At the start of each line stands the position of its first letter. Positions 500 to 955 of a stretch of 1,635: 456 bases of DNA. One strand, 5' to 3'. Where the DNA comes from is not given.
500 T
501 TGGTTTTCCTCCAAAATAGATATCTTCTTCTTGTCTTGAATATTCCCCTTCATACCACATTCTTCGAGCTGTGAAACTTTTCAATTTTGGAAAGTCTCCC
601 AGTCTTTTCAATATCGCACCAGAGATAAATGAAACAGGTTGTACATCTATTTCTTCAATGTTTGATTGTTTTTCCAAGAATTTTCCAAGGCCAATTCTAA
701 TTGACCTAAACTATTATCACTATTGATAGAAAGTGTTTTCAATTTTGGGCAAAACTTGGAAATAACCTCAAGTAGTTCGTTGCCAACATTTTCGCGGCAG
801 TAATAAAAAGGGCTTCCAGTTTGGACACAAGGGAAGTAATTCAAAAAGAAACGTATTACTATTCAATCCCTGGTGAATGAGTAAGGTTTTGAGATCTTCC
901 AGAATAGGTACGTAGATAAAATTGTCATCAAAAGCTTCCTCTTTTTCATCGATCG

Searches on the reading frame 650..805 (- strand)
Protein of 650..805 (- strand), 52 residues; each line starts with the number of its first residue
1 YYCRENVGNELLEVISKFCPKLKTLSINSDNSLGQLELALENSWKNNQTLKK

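Call 7: search_protein_families(library=pfam, max_evalue=1, proteins=[window:650-805:-])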
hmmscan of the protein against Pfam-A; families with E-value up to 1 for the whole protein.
seq(52 aa): 1 family
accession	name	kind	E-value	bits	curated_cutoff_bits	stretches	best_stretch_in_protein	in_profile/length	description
PF12799.13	LRR_4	-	0.009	16.7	27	1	14-37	18-40/44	Leucine Rich repeats (2 copies)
